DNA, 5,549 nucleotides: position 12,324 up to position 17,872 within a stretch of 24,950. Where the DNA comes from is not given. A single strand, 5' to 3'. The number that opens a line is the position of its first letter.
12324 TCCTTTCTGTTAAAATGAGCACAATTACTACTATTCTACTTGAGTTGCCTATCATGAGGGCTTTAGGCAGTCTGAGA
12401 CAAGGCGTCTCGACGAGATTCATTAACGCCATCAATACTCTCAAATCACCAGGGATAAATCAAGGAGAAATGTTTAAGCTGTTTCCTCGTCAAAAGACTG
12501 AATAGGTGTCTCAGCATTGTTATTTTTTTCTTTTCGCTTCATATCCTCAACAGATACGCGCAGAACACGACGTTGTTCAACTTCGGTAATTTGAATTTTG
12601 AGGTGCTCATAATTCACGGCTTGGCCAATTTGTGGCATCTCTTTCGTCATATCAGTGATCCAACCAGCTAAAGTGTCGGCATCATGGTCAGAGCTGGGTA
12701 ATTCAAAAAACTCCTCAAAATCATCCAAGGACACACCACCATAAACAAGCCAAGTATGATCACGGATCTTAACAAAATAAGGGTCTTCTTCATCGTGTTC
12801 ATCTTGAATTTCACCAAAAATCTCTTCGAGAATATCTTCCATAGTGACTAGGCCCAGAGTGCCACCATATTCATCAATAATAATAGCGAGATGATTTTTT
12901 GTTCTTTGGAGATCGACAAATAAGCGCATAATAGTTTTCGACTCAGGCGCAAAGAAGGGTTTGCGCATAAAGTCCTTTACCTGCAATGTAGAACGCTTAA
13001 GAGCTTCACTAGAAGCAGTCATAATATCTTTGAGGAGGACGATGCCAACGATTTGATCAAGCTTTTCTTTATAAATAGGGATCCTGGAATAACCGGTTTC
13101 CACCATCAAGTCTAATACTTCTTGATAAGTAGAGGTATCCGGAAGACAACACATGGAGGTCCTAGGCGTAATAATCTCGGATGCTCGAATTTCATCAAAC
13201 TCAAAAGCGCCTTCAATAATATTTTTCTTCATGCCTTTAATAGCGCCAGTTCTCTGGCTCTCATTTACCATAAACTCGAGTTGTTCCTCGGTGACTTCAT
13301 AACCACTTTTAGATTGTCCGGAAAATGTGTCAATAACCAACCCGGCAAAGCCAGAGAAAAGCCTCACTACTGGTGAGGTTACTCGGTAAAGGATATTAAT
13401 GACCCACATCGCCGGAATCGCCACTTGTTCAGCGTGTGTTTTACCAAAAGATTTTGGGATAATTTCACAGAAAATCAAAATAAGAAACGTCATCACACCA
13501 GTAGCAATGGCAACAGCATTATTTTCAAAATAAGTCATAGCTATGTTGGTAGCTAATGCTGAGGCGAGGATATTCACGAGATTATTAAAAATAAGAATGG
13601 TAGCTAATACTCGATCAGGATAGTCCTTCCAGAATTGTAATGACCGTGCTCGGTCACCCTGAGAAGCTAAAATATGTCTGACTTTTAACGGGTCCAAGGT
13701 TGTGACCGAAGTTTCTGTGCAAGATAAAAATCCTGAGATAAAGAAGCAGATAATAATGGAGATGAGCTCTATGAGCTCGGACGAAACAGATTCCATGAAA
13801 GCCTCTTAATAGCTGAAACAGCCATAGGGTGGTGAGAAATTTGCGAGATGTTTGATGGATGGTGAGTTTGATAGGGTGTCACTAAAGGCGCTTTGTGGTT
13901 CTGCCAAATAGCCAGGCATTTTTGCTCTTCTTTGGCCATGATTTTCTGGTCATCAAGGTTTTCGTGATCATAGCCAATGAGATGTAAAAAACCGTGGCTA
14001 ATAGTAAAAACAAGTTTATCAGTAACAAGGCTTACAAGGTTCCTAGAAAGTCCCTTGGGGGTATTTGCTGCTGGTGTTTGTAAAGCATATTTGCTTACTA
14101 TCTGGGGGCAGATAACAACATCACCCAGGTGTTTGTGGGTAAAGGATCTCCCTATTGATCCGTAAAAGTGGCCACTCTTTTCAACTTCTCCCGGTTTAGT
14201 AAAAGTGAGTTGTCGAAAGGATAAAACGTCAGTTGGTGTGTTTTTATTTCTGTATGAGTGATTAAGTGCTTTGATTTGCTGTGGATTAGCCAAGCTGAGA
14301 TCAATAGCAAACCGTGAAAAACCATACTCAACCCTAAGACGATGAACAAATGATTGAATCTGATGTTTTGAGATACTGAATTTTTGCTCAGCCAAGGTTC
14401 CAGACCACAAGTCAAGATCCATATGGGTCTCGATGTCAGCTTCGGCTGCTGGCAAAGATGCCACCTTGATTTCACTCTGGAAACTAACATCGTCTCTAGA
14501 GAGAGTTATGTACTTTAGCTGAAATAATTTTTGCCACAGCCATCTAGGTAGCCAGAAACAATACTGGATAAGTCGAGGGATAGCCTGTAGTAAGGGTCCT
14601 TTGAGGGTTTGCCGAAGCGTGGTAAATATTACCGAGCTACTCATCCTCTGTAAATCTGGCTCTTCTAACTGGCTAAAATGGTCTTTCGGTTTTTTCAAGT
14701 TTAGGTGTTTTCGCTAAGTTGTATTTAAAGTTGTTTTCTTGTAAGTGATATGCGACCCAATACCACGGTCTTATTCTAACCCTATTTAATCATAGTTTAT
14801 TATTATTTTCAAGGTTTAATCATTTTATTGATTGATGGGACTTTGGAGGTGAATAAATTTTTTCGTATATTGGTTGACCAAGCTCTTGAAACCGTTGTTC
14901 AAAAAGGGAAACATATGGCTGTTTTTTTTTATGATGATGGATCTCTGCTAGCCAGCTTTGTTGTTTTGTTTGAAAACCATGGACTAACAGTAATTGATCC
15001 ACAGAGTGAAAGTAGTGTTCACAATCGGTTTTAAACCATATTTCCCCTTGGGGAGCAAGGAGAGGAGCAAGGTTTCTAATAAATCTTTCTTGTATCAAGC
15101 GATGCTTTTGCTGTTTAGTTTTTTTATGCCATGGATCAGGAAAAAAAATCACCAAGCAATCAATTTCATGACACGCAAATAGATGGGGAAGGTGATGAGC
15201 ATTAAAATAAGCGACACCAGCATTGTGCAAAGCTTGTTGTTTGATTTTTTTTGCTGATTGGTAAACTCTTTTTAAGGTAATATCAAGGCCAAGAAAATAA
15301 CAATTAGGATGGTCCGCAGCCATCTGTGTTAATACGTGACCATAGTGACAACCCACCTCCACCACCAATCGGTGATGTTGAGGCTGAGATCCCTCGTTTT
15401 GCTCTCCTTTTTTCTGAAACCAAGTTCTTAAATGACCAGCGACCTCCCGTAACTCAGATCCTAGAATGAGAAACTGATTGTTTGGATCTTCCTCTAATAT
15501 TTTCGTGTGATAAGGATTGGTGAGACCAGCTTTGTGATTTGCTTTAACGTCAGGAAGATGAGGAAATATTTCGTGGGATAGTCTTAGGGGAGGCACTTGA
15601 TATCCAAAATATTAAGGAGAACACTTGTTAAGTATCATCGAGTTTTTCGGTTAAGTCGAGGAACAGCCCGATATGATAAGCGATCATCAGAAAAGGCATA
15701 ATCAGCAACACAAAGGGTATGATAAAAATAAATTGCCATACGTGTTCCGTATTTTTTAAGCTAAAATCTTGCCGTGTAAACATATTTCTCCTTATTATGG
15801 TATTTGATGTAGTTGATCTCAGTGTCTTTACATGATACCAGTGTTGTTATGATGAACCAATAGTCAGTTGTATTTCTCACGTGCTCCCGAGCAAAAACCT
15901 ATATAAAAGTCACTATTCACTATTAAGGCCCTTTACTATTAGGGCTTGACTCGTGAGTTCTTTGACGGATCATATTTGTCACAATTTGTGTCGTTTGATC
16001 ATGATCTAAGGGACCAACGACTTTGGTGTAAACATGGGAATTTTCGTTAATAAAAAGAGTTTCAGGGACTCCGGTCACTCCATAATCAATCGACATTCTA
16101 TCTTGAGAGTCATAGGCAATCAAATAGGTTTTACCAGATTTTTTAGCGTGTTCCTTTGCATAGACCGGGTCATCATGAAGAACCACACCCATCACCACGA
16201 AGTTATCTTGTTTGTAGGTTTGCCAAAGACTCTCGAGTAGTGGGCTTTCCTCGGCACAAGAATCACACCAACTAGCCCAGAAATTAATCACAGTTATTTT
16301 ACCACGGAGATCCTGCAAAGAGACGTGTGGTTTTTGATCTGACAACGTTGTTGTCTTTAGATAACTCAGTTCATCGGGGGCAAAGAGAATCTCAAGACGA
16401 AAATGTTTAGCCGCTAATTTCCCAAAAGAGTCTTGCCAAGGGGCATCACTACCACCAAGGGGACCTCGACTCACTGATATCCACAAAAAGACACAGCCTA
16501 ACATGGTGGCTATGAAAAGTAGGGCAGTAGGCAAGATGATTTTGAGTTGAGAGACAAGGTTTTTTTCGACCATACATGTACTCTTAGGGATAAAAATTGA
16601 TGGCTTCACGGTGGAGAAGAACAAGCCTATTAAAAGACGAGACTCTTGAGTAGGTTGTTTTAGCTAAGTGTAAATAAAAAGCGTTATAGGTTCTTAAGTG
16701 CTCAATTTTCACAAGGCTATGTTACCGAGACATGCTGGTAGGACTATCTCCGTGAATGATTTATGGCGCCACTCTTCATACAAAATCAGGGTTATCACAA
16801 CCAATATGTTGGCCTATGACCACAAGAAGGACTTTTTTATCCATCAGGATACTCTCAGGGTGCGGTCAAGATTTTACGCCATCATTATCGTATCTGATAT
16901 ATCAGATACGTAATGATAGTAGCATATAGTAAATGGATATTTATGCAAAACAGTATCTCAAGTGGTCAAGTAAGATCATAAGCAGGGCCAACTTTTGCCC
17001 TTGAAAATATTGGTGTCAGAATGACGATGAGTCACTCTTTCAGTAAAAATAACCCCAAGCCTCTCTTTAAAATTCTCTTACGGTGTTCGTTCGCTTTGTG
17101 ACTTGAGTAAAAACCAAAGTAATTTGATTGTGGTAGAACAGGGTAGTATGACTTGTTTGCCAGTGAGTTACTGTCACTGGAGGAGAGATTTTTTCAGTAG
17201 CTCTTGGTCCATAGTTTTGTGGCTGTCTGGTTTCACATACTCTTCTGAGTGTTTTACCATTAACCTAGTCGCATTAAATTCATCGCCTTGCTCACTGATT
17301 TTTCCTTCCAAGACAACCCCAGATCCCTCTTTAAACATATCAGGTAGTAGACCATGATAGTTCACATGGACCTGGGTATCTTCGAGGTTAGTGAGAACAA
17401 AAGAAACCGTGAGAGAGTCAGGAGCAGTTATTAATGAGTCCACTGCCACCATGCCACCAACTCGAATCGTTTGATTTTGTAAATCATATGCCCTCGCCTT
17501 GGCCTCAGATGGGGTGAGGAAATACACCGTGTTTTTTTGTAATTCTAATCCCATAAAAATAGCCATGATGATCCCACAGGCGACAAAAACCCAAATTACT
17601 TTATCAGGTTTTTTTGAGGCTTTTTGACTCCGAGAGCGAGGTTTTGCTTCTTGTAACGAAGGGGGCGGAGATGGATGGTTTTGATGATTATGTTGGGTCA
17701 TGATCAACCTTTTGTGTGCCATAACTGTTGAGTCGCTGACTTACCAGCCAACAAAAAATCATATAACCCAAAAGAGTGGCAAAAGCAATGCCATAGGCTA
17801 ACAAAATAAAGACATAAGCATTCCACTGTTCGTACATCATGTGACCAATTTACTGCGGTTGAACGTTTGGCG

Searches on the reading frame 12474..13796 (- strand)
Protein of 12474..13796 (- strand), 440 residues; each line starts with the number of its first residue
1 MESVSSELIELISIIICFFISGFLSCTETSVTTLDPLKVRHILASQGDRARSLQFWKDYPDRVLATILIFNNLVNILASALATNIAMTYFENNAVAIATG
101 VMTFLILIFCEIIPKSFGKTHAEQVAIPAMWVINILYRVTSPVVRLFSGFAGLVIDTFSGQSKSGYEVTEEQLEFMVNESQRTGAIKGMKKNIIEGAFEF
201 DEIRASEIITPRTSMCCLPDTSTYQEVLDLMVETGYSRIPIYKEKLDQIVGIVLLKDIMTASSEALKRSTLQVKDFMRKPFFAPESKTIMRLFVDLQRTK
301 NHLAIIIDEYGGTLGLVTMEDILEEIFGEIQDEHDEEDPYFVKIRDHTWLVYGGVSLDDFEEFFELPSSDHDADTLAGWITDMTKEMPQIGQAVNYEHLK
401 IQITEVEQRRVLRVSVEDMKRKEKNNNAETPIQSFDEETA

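Call 7: search_protein_families(library=pfam, proteins=[window:12474-13796:-])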
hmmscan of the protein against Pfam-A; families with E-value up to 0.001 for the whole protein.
window:12474-13796:- (440 aa): 3 families
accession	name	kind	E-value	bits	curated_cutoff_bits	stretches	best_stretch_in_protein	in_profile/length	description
PF01595.25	CNNM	-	1.9e-48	165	28.4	1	13-187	2-178/181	Cyclin M transmembrane N-terminal domain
PF03471.22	CorC_HlyC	-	1.1e-19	70.6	27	1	343-417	2-78/81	Transporter associated domain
PF00571.33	CBS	-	2.3e-17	63.5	24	2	212-263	6-56/57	CBS domain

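Call 37: find_related_loci(query=window:12474-13796:-, collection=genome_contigs, flank=3000)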
Query window:12474-13796:- (440 aa) in genome_contigs; peptide patterns used: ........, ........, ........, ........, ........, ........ (x = any residue, [..] = any of these).
173 stretches matched a pattern; 24 encode a relative of the query (tblastn E <= 1e-3); 24 distinct loci.
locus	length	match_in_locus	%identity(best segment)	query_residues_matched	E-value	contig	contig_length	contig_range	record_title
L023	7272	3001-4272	61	14-434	3e-174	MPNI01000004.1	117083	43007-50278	MAG: Proteobacteria bacterium bin106 NODE_252_length_117083_cov_9.53335_ID_503, whole genome shotgun sequence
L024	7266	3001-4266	33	10-425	2e-78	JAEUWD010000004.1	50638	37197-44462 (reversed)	MAG: Bacteriovoracaceae bacterium isolate new MAG-398 k141_2303608, whole genome shotgun sequence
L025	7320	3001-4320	28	8-433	5e-59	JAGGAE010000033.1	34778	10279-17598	MAG: Bacillota bacterium isolate CTSoil_082 scaffold_2548, whole genome shotgun sequence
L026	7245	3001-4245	28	17-424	1e-43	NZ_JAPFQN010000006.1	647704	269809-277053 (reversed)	Mangrovivirga halotolerans strain M17 M17_ctg006, whole genome shotgun sequence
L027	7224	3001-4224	26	25-422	2e-42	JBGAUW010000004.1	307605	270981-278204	MAG: Chitinophagales bacterium isolate MAG_MBR_H10.09 MBRH10-9_opera_contig_142, whole genome shotgun sequence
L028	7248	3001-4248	29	11-417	2e-42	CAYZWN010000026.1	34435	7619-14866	MAG TPA_asm: uncultured Roseivirgaceae bacterium isolate SRP072547_co1_400 genome assembly, contig: NODE_1473_length_344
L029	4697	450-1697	27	6-411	1e-41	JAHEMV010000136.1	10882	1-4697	MAG: Cytophagales bacterium isolate Ww83 NODE_14019_length_10882_cov_4.699192, whole genome shotgun sequence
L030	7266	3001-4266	27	10-424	3e-40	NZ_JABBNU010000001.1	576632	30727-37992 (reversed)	Marinigracilibium pacificum strain KN852 Scaffold1, whole genome shotgun sequence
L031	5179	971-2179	26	22-417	1e-39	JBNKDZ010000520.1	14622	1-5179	MAG: Cyclobacteriaceae bacterium isolate F1.bin.25.orig k141_1058640, whole genome shotgun sequence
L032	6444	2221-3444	26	11-411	5e-39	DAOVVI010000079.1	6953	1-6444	MAG TPA_asm: Cyclobacteriaceae bacterium isolate CSMAG_1701 CSMAG_1701_k141_5433956_length_6953_cov_16.8494, whole genom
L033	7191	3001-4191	26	22-411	8e-39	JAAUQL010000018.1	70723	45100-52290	MAG: Cyclobacteriaceae bacterium isolate RM1_1_3 NODE_118_length_70723_cov_5.492762, whole genome shotgun sequence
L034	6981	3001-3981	30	75-411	1e-38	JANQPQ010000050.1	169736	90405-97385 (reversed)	MAG: Cyclobacteriaceae bacterium isolate IP29b_bin.169 k99_2429989, whole genome shotgun sequence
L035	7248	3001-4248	30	1-411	4e-38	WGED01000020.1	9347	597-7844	MAG: Cyclobacteriaceae bacterium isolate S146_16 k151_120393, whole genome shotgun sequence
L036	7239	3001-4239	27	11-416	4e-38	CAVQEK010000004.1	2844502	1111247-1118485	MAG: uncultured Cytophagales bacterium isolate MFD02416.bin.1.44 genome assembly, contig: contig_26612, whole genome sho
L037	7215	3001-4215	26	21-421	3e-38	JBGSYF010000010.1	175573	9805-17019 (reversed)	MAG: Chitinophagales bacterium isolate JTS-RE84 k141_6368976, whole genome shotgun sequence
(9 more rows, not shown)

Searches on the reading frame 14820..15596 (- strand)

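Call 10: search_protein_families(library=ncbifam, proteins=[window:14820-15596:-], max_evalue=0.01)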
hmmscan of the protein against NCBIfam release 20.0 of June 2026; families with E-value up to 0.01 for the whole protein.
window:14820-15596:- (258 aa): 5 families
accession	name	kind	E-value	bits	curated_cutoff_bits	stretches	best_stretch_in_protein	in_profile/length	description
TIGR00091.1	TIGR00091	equivalog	3.4e-34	117.9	112.65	1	70-246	13-188/194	tRNA (guanosine(46)-N7)-methyltransferase TrmB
NF001080.0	PRK00121.2-2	equivalog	2.3e-29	102.2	132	1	60-243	32-215/224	tRNA (guanosine(46)-N7)-methyltransferase TrmB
NF010719.0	PRK14121.1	equivalog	3.7e-19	69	402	1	64-247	112-285/396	tRNA (guanosine(46)-N7)-methyltransferase TrmB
NF002421.0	PRK01544.1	equivalog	1.6e-12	46.9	567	1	73-205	346-477/524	bifunctional peptide chain release factor N(5)-glutamine methyltransferase PrmC/tRNA (guanosine(46)-N7)-methyltransferase TrmB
TIGR02072.1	BioC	equivalog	0.0023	17.8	184.95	0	51-211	18-160/244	malonyl-ACP O-methyltransferase BioC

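Call 27: search_protein_families(library=pfam, proteins=[window:14820-15596:-])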
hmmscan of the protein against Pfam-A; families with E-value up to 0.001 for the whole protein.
window:14820-15596:- (258 aa): 6 families
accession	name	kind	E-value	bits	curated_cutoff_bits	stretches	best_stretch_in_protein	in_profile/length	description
PF02390.23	Methyltransf_4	-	1.1e-35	123.1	24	1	76-245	3-172/173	Putative methyltransferase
PF08242.18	Methyltransf_12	-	1.8e-05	25.8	30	1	79-136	1-58/98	Methyltransferase domain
PF13649.12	Methyltransf_25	-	2e-05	25.6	27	1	78-168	1-86/97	Methyltransferase domain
PF24675.1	NpmA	-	3.1e-05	23.8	60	1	69-153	18-105/214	16S rRNA (adenine(1408)-N(1))-methyltransferase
PF13847.12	Methyltransf_31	-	5e-05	23.4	27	1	78-192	7-113/145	Methyltransferase domain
PF05175.20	MTS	-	0.00015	21.9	23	1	74-188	31-138/170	Methyltransferase small domain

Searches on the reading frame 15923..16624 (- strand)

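Call 10: search_protein_families(library=ncbifam, proteins=[window:15923-16624:-], max_evalue=0.01)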
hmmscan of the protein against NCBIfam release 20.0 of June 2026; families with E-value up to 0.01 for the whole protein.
window:15923-16624:- (233 aa): 13 families
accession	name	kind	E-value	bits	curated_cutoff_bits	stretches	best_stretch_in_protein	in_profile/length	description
NF002854.0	PRK03147.1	subfamily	1e-20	74.3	170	1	99-215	53-169/176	thiol-disulfide oxidoreductase ResA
TIGR00385.1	dsbE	subfamily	1.5e-19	70.3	123.15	1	93-214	47-166/173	DsbE family thiol:disulfide interchange protein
NF041202.1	StoA_CxxC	exception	1e-15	58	210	1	106-212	50-158/163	endospore biogenesis thiol-disulfide oxidoreductase StoA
NF047696.1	ThlDiSintTplARhiz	equivalog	8.2e-12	45.3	230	1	100-208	89-203/219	thiol:disulfide interchange protein TlpA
NF011941.0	PRK15412.1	equivalog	4.9e-11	42.5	359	1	107-208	67-165/185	thiol:disulfide interchange protein DsbE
NF041054.1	WAxxUGC_long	equivalog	7.1e-10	38.7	300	1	93-198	88-194/354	ResA-like WAxxUGC motif-containing protein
TIGR01068.1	thioredoxin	equivalog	1.1e-09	38.3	96.8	1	109-140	15-46/101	thioredoxin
NF010625.0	PRK14018.1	equivalog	1.7e-06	26.9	522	1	87-217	36-171/521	bifunctional peptide-methionine (S)-S-oxide reductase MsrA/peptide-methionine (R)-S-oxide reductase MsrB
NF006898.0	PRK09381.1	equivalog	3.4e-06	27.4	138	1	110-161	23-73/109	thioredoxin TrxA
NF008229.0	PRK10996.1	equivalog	3.2e-05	23.7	125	1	110-136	54-80/141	thioredoxin TrxC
TIGR01126.1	pdi_dom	equivalog_domain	5.6e-05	23.4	107.2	1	108-148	14-55/105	protein disulfide-isomerase domain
NF047697.1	ThioredTrxAClost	equivalog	0.0023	18.1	140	0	109-140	18-49/105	thioredoxin TrxA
TIGR01130.1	ER_PDI_fam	subfamily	0.0034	17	344.25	0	109-145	364-400/476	protein disulfide-isomerase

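Call 27: search_protein_families(library=pfam, proteins=[window:15923-16624:-])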
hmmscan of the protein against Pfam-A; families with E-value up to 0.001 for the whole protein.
window:15923-16624:- (233 aa): 5 families
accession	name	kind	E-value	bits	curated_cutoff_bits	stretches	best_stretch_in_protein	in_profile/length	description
PF08534.16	Redoxin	-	1.1e-18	67.8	26.6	1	95-208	15-138/148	Redoxin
PF00578.27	AhpC-TSA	-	5e-17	62.4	26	1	95-198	11-121/124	AhpC/TSA family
PF00085.26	Thioredoxin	-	3.6e-10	40.2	23.5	1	104-153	15-62/103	Thioredoxin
PF13905.12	Thioredoxin_8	-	7.7e-09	36.2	27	1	108-195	1-91/94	Thioredoxin-like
PF13098.12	Thioredoxin_2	-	6.6e-06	26.9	27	1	107-213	4-102/104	Thioredoxin-like domain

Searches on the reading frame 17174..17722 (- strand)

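Call 10: search_protein_families(library=ncbifam, proteins=[window:17174-17722:-], max_evalue=0.01)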
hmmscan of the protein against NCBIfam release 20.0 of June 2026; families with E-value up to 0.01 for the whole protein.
window:17174-17722:- (182 aa): 8 families
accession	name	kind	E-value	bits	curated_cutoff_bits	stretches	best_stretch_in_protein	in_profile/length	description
NF009727.0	PRK13254.1-1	equivalog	3e-35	121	126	1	35-170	5-135/144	cytochrome c maturation protein CcmE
NF009729.0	PRK13254.1-3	equivalog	7.6e-32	110.1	171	1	41-175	8-141/155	cytochrome c maturation protein CcmE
NF009638.0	PRK13165.1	equivalog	2.7e-25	88.8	186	1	43-174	11-146/161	cytochrome c maturation protein CcmE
NF009731.0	PRK13254.1-5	equivalog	5e-25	88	152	1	41-170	6-134/155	cytochrome c maturation protein CcmE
NF009635.0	PRK13150.1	equivalog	3.8e-22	78.8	264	1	45-174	11-146/159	cytochrome c maturation protein CcmE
NF009637.0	PRK13159.1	equivalog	2.9e-21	76.1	247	1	42-178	12-143/156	cytochrome c maturation protein CcmE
NF009728.0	PRK13254.1-2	equivalog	3.6e-18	65.9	221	1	41-172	11-137/153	cytochrome c maturation protein CcmE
NF009730.0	PRK13254.1-4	equivalog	4.3e-12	46.3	310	1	41-170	28-155/165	cytochrome c maturation protein CcmE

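Call 27: search_protein_families(library=pfam, proteins=[window:17174-17722:-])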
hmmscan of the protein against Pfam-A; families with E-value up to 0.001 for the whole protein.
window:17174-17722:- (182 aa): 1 family
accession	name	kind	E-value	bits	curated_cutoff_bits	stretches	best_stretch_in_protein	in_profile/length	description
PF03100.22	CcmE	-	1.9e-29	102.4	24.6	1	66-164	2-98/99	CcmE domain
